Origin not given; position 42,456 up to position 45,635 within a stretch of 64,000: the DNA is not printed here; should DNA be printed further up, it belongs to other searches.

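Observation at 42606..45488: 960-aa secreted protein built from Cys-spacing repeats with a C-terminal glycine-zipper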

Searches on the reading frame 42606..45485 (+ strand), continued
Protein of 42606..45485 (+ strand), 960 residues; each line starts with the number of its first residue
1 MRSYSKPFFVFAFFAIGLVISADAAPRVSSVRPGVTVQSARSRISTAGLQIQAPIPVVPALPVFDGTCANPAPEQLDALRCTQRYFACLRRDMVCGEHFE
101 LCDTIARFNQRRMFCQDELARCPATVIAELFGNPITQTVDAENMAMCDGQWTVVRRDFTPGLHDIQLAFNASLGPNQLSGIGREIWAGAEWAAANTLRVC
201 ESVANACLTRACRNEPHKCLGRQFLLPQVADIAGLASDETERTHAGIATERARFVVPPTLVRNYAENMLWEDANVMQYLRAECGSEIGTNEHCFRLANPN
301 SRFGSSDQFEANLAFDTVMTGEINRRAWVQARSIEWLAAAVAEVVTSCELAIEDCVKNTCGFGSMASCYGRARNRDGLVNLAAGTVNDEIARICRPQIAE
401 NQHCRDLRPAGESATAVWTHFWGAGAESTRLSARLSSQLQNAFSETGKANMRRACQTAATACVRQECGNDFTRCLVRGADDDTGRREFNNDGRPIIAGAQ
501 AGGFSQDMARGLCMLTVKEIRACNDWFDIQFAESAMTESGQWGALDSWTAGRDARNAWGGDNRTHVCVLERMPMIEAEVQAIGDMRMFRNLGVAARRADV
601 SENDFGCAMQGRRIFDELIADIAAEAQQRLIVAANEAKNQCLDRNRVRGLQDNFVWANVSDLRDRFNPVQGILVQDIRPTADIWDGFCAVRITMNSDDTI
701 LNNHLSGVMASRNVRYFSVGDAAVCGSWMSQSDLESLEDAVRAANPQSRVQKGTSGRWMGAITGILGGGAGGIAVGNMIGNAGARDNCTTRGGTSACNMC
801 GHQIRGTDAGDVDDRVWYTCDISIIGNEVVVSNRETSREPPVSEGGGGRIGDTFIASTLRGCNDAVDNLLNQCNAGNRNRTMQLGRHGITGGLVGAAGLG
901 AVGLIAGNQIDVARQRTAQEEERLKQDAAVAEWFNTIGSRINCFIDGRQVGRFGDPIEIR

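Call 30: find_related_loci(query=A2, collection=genome_contigs, flank=10000)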
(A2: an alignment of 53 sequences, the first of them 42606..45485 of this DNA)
Query A2 (960 aa) in genome_contigs; peptide patterns used: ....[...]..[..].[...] (x = any residue, [..] = any of these).
234 stretches matched a pattern; 232 encode a relative of the query (tblastn E <= 1e-3); the best 80 are kept; 80 distinct loci.
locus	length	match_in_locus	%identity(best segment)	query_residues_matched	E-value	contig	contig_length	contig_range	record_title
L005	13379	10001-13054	37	1-960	0e+0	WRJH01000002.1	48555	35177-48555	MAG: Alphaproteobacteria bacterium isolate Nt197P3bin78 Ga0082212_10000708, whole genome shotgun sequence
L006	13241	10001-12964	34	16-960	1e-121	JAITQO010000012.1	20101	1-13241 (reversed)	MAG: Rickettsiales bacterium isolate Roe453_bin100 k119_3507149, whole genome shotgun sequence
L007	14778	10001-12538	31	67-960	2e-116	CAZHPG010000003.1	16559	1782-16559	MAG TPA_asm: uncultured Muribaculaceae bacterium isolate SRP220891_co1_206 genome assembly, contig: NODE_6619_length_165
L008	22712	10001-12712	32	39-960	3e-122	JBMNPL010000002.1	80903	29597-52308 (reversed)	MAG: Alphaproteobacteria bacterium isolate SBF912SR1HQ0037 scaffold_739_c1, whole genome shotgun sequence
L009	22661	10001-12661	30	15-960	1e-111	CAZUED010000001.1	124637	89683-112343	MAG TPA_asm: uncultured Muribaculaceae bacterium isolate SRP192927_co1_66 genome assembly, contig: NODE_76_length_124637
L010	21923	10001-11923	33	67-741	7e-110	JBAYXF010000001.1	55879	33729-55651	MAG: Alphaproteobacteria bacterium isolate SO_2017_CLC_121 scaffold_455_c1_PH3_2017, whole genome shotgun sequence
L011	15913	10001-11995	33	27-741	2e-108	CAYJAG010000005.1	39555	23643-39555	MAG TPA_asm: uncultured Muribaculaceae bacterium isolate ERP122455_co3_13 genome assembly, contig: NODE_20_length_39555_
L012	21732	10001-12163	31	2-745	3e-105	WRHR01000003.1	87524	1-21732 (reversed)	MAG: Alphaproteobacteria bacterium isolate Nt197P3bin125 Ga0082212_10000204, whole genome shotgun sequence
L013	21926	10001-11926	33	66-741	1e-110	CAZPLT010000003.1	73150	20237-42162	MAG TPA_asm: uncultured Muribaculaceae bacterium isolate SRP192927_co1_307 genome assembly, contig: NODE_383_length_7315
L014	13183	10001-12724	29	7-960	1e-99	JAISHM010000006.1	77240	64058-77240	MAG: Rickettsiales bacterium isolate Hm464_bin176 k119_1042632, whole genome shotgun sequence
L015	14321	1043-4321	27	10-959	3e-87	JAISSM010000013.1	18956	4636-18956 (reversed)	MAG: Rickettsiales bacterium isolate Mcx344_bin51 k119_1292204, whole genome shotgun sequence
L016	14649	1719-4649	26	75-959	1e-62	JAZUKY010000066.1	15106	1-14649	MAG: Candidatus Enterousia sp. isolate T1900045247_TH20190017.MAGScoT_cleanbin_000110 SGB_5674_k141_205758, whole genome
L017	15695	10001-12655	24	75-957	3e-61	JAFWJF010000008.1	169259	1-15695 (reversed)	MAG: Alphaproteobacteria bacterium isolate RGIG5789 Sheep_Ileum-5__c221096, whole genome shotgun sequence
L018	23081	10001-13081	25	75-957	8e-60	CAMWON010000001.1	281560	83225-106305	MAG TPA_asm: uncultured Alphaproteobacteria bacterium isolate SRR14411251_bin.18_metawrap_v1.3_MAG genome assembly, cont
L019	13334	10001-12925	25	75-960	6e-59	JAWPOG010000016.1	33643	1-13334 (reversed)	MAG: Alphaproteobacteria bacterium isolate KV104-158 k141_1082004, whole genome shotgun sequence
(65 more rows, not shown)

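Call 45: search_solved_structures(query=A2, max_evalue=10)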
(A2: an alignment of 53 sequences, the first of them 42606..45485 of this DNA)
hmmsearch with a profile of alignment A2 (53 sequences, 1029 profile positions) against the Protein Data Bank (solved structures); distinct sequences matched with E-value up to 10: 7.
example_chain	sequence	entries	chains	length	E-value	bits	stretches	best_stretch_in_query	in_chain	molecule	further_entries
9ivk_A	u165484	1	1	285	0.007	17.6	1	819-1002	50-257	HBC599 membrane protein binder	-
5vo5_A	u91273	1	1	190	0.033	15.4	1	820-935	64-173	Coiled-coil and C2 domain-containing protein 1-like,GH13992p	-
6gy8_A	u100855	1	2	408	0.11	13.7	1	890-1003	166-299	XaxA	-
6gy6_A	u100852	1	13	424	0.11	13.6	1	890-1003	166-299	XaxA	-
6ek7_A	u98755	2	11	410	0.16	13.1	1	861-997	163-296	YaxA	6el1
2fic_A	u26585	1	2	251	0.69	11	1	826-944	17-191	Myc box-dependent-interacting protein 1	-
5ue0_A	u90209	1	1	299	2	9.4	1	789-931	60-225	CT622 protein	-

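Call 48: predict_structure(alignment_id=A2)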
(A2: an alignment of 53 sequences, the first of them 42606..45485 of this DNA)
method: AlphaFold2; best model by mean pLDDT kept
length: 960 residues; sequences in the alignment: 53
mean_pLDDT: 73.7   pTM: 0.60
mean pLDDT of the five models: 73.7, 72.1, 71.0, 70.5, 69.9
residues with pLDDT >= 90: 469; 70-90: 139; 50-70: 76; < 50: 276
segments of 3 or more residues with pLDDT < 50: 1-9, 11-66, 480-489, 492-500, 542-563, 576-598, 748-825, 827-829, 831-855, 874-914
pLDDT, mean of each block of 10 residues (from residue 1): 41 47 34 31 31 38 56 92 97 95 94 95 97 93 88 92 95 95 97 95 95 95 87 92 72 85 95 96 95 93 80 96 94 95 95 93 91 92 92 94 95 90 86 93 94 96 96 76 45 46 83 92 94 78 38 30 54 48 39 47 78 92 93 93 83 91 85 93 91 93 91 93 92 88 65 42 33 28 31 41 37 40 45 39 36 49 61 46 28 29 34 52 67 80 93 92
secondary structure, 60 per line:
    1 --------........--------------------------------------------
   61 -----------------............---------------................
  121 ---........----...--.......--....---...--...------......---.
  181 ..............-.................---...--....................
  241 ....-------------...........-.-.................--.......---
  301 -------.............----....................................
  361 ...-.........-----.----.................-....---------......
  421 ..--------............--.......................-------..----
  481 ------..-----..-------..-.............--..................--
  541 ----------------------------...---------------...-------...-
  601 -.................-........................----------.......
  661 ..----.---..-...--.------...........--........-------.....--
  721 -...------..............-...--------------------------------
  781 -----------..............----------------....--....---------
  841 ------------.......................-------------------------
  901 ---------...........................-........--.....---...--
elements in order (helices of 4 or more, strands of 3 or more residues): H9-16 H78-89 H105-120 H124-131 E136-138 E144-147 E150-153 E157-159 H171-176 H180-194 H196-212 H222-244 H258-268 H272-288 H291-297 H308-320 H325-363 H365-372 H384-400 H402-405 H415-422 H431-442 H445-467 H506-518 H521-538 H602-618 H620-643 E654-658 H659-662 E686-696 H699-706 E714-718 E722-724 H731-744 H792-805 E822-825 E828-831 H853-875 H910-936 E941-945 E948-952 E956-958

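Call 51: search_protein_families(library=pfam, proteins=[P0007, P0012, P0014, P0019, P0024, P0031, P0053, P0058, P0065], max_evalue=1)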
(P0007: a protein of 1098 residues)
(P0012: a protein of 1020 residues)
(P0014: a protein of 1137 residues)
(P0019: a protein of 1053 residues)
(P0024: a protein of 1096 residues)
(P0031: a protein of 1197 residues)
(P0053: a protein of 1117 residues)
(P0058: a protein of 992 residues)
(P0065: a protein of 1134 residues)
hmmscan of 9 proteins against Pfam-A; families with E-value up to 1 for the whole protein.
P0007 (1098 aa): 0 families

P0012 (1020 aa): 1 family
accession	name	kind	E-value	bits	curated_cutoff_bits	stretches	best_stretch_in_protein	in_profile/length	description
PF23005.1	DUF7032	-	0.24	11.6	27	1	313-374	25-87/115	Domain of unknown function (DUF7032)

P0014 (1137 aa): 0 families

P0019 (1053 aa): 0 families

P0024 (1096 aa): 6 families
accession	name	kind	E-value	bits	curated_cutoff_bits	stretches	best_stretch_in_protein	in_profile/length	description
PF21329.2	CYP38_PsbQ-like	-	0.0063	17.4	27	1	893-991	9-96/117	Peptidyl-prolyl cis-trans isomerase CYP38-like, PsbQ-like domain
PF15188.11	CCDC-167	-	0.011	16.4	27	1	926-993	5-72/84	Coiled-coil domain-containing protein 167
PF06363.16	Picorna_P3A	-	0.052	13.9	25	0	829-848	63-82/98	Picornaviridae P3A protein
PF10337.15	ArAE_2_N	-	0.36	10.2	23.5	1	902-981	373-457/470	Putative ER transporter, 6TM, N-terminal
PF14362.11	DUF4407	-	0.4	10.3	31.3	1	912-989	121-211/297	Domain of unknown function (DUF4407)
PF02185.22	HR1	-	0.62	10.5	33.1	1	928-986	3-64/67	Hr1 repeat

P0031 (1197 aa): 1 family
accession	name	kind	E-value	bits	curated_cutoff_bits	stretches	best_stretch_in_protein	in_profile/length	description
PF05859.17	Mis12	-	0.46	10.6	25.7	0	1014-1096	154-220/231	Mis12 protein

P0053 (1117 aa): 1 family
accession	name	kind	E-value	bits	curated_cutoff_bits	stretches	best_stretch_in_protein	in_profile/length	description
PF08008.17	Viral_cys_rich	-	0.4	11.2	25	1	818-857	40-77/83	Viral cysteine rich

P0058 (992 aa): 0 families

P0065 (1134 aa): 1 family
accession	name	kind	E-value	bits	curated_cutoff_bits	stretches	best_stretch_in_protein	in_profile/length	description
PF20159.5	YidB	-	0.19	12.5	24.3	1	1064-1099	31-66/132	YidB-like protein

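Call 74: fold_search(model_id=the predicted structure, library=pdb)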
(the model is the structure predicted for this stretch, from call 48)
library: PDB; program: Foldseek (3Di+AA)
matches with E <= 10: 51; with E <= 0.001: 0
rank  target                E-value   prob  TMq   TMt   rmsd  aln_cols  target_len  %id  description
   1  9k2v_A                1.2e+00  0.03  0.08  0.08  34.7       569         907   12  Cyanophage A4 pre-ejectosome (released 2025-04-09)
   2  8q7n_T                2.4e+00  0.03  0.07  0.14  38.0       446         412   11  cryo-EM structure of the human spliceosomal B complex protomer (tri-snRNP core region) (released 2024-01-24)
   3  4dxy                  2.4e+00  0.03  0.05  0.09  17.9       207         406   17  Crystal structures of CYP101D2 Y96A mutant (released 2012-08-15)
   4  6ivo_C                3.0e+00  0.02  0.06  0.12  21.0       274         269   11  Crystal structure of a membrane protein P208A (released 2019-11-06)
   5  5h11                  3.0e+00  0.02  0.07  0.11  23.2       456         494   10  Crystal structure of Zebrafish Sec10 (released 2017-02-01)
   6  6az6_B                3.1e+00  0.04  0.06  0.17  18.8       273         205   10  Streptococcus agalactiae GntR (released 2017-12-20)
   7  9g71_A                4.1e+00  0.01  0.05  0.09  38.4       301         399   10  Cryo-EM structure of TTYH2 in complex with lipids in GDN (released 2025-05-21)
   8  9sob_E                4.1e+00  0.01  0.06  0.09  28.0       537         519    8  Structural Model of the Nuclear Pore Complex in Arabidopsis thaliana (released 2025-11-05)
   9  7shk_A                4.1e+00  0.01  0.05  0.06  28.6       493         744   12  Structure of Xenopus laevis CRL2Lrr1 (State 1) (released 2021-12-08)
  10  8gym_N5               4.2e+00  0.01  0.06  0.07  26.9       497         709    8  Cryo-EM structure of Tetrahymena thermophila respiratory mega-complex MC IV2+(I+III2+II)2 (released 2023-06-14)
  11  8fwl                  4.4e+00  0.02  0.06  0.11  23.8       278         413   10  Crystal structure of Australian bat lyssavirus nucleoprotein in complex with phosphoprotein chaperone (released 2023-03-08)
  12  7t36                  4.7e+00  0.01  0.05  0.12  22.1       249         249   10  Crystal structure of the tandem bromodomain (BD1 and BD2) of human TAF1 bound to ZS1-322 (released 2022-01-19)
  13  4qve_A                4.9e+00  0.03  0.04  0.16  16.9       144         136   10  Crystal structure of Bcl-xL in complex with BID BH3 domain (released 2015-06-10)
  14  8v3c_A                4.9e+00  0.02  0.05  0.11  23.4       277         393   14  AgamOR28 structure without ligand (released 2024-06-19)
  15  4wk5                  4.9e+00  0.02  0.05  0.12  21.2       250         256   14  Crystal structure of a Isoprenoid Synthase family member from Thermotoga neapolitana DSM 4359, target EFI-509458 (released 2014-11-19)
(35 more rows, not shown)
